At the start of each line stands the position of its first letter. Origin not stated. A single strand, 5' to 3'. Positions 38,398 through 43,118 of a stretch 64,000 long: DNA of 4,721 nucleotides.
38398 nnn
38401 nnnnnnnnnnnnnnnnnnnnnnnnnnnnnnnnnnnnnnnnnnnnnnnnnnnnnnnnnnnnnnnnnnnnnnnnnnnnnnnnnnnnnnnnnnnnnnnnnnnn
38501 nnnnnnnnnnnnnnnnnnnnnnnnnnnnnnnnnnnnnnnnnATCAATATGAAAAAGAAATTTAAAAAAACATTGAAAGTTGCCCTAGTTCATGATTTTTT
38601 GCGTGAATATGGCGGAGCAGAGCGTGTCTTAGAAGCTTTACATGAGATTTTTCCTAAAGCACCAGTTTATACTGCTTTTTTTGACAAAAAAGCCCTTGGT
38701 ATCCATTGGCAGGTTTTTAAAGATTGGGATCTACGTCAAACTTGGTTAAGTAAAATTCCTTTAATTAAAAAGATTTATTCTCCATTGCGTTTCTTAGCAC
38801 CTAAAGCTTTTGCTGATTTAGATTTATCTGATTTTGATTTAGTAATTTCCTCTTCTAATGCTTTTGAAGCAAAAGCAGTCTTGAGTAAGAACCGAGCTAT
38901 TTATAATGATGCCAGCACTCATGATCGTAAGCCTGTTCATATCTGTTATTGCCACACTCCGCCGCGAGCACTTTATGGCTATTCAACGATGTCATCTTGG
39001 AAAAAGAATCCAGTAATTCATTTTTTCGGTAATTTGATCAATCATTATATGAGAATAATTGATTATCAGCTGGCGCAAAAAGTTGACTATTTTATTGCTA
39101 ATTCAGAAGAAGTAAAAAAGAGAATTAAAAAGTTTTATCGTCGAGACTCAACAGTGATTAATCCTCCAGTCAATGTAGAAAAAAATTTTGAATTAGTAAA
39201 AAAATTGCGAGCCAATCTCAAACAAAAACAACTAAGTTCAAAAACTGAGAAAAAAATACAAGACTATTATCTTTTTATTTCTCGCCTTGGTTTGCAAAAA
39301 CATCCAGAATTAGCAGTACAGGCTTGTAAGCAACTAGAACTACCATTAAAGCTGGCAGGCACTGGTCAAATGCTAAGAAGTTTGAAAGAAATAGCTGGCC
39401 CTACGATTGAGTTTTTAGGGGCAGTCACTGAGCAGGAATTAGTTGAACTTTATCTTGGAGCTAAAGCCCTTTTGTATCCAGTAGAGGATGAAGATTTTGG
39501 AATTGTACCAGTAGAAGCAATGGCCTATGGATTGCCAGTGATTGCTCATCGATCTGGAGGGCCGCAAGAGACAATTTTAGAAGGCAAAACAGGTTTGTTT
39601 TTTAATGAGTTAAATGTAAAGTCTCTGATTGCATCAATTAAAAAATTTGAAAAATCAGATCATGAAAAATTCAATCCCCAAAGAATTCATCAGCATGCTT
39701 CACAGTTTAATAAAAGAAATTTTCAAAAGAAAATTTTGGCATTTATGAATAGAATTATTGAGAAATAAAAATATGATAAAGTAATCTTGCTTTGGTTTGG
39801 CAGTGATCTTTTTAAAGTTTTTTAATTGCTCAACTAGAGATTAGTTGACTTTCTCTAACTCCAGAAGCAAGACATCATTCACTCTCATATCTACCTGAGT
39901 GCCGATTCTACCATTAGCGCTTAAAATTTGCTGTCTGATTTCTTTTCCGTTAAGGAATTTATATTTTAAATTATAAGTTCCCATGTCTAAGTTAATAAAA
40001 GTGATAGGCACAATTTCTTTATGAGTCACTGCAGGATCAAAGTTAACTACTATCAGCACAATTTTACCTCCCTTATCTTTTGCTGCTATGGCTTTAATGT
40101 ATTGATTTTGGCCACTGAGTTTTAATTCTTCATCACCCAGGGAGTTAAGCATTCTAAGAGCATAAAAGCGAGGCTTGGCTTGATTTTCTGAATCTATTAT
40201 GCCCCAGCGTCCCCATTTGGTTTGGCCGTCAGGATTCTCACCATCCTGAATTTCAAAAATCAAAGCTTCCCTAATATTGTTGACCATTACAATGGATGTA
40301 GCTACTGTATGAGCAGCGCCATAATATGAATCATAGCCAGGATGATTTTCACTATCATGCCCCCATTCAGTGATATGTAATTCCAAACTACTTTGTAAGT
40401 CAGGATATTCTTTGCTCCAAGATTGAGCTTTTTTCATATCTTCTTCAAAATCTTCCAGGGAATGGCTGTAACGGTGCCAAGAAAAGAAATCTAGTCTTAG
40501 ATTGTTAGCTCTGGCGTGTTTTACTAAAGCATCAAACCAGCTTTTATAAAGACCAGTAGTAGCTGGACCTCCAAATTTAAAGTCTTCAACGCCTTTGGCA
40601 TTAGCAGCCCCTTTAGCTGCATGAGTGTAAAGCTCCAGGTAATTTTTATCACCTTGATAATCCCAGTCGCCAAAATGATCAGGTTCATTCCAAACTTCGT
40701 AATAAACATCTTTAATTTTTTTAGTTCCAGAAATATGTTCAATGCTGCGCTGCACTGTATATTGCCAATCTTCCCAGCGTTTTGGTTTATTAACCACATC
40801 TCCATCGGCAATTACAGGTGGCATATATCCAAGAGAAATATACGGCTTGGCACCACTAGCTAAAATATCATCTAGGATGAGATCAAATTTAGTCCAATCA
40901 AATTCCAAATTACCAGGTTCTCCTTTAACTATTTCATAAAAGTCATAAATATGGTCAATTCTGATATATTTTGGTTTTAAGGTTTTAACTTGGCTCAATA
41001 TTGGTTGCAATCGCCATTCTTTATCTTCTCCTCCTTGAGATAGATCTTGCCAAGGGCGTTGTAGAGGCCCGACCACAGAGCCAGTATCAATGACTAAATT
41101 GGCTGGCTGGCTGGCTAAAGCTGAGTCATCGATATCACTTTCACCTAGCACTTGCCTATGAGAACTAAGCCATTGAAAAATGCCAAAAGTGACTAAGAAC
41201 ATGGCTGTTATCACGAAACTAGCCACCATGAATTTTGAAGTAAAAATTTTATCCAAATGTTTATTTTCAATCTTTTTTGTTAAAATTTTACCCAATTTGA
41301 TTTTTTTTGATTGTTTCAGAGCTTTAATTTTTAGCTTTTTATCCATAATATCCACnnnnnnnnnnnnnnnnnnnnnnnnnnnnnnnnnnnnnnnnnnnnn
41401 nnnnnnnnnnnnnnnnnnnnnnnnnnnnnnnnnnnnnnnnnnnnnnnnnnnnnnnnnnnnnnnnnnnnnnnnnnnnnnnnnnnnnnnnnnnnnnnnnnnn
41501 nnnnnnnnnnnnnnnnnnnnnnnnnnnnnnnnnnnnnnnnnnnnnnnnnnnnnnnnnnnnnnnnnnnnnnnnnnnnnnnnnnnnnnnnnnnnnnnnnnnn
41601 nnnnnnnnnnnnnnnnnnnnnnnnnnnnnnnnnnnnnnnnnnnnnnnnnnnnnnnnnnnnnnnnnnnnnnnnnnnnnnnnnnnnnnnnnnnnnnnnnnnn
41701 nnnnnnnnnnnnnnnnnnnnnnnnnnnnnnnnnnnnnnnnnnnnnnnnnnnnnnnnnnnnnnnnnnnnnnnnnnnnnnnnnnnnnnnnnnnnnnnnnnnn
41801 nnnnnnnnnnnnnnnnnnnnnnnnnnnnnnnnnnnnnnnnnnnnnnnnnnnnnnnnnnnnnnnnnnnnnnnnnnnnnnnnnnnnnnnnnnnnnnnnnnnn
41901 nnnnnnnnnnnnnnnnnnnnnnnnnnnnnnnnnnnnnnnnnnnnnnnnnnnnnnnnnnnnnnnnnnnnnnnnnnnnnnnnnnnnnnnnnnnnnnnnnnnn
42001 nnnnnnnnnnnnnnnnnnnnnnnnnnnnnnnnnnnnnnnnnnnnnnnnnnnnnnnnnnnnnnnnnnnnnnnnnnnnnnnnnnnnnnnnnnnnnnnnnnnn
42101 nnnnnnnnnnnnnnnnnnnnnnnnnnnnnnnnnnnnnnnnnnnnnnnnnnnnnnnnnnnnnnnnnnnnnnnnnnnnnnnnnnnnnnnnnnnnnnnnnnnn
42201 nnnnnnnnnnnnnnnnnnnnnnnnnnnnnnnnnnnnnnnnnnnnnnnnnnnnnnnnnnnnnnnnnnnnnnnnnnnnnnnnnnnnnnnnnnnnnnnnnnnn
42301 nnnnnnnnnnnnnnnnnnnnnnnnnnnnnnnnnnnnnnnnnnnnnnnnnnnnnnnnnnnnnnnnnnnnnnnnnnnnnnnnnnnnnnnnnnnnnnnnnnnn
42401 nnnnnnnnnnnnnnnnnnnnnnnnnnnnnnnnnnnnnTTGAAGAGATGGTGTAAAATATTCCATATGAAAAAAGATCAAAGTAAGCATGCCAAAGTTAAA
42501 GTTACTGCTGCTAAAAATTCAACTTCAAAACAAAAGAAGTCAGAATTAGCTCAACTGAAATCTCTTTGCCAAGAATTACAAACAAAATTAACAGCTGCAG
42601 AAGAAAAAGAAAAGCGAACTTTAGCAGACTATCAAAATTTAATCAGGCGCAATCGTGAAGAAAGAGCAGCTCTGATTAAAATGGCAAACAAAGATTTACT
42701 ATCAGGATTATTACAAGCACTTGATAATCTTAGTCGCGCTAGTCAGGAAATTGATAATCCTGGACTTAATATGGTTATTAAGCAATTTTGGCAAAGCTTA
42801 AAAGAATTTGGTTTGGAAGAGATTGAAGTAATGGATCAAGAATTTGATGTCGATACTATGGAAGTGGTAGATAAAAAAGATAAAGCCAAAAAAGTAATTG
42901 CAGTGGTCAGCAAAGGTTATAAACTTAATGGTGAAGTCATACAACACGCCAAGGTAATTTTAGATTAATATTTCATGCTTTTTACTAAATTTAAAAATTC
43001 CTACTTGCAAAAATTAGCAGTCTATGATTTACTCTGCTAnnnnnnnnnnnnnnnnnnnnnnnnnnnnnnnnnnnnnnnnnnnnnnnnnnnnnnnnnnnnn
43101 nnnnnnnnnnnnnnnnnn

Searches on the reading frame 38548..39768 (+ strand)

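Call 49: search_protein_families(library=pfam, proteins=[window:38548-39768:+], max_evalue=0.001)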
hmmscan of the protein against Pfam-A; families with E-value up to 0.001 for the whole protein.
window:38548-39768:+ (406 aa): 5 families
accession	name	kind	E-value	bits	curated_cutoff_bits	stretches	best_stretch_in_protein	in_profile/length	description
PF00534.26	Glycos_transf_1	-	5.6e-27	94.8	26.4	1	231-371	8-159/172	Glycosyl transferases group 1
PF13692.12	Glyco_trans_1_4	-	5.8e-20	72.4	27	1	241-366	4-138/142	Glycosyl transferases group 1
PF13439.12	Glyco_transf_4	-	7.8e-08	33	28.5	1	22-211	2-169/170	Glycosyltransferase Family 4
PF20706.3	GT4-conflict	-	7.6e-06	25.6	26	1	295-372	272-344/385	Family 4 Glycosyltransferase in conflict systems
PF13524.12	Glyco_trans_1_2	-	0.00042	20.7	25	0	256-384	5-125/144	Glycosyl transferase-like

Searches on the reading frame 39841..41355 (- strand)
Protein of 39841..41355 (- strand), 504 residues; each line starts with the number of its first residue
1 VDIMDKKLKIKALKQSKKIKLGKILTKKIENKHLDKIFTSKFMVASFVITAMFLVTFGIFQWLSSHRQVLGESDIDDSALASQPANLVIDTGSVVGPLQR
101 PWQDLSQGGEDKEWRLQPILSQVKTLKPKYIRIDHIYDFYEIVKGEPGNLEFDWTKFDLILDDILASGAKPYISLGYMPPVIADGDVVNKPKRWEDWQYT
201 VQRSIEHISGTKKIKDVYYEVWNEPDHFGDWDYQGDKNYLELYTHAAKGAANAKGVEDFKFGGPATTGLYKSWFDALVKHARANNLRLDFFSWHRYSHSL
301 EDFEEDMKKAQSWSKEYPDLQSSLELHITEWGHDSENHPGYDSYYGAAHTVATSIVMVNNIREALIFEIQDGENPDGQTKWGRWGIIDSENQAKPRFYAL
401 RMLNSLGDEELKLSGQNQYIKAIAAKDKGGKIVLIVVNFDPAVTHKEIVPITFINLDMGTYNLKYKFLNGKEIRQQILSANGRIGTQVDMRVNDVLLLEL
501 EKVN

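Call 49: search_protein_families(library=pfam, proteins=[window:39841-41355:-], max_evalue=0.001)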
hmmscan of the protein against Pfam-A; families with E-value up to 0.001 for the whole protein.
window:39841-41355:- (504 aa): 2 families
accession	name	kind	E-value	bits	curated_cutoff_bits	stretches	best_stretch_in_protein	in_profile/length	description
PF01229.23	Glyco_hydro_39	-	1.8e-31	109.9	26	1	112-451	33-404/472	Glycosyl hydrolases family 39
PF11790.14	Glyco_hydro_cc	-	4.3e-05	23.7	21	1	251-340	97-180/237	Glycosyl hydrolase catalytic core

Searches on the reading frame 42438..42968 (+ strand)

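Call 49: search_protein_families(library=pfam, proteins=[window:42438-42968:+], max_evalue=0.001)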
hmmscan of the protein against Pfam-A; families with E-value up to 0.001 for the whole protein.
window:42438-42968:+ (176 aa): 1 family
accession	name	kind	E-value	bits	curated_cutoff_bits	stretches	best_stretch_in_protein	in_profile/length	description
PF01025.24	GrpE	-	6.1e-26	91.5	25.8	1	28-174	4-162/165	GrpE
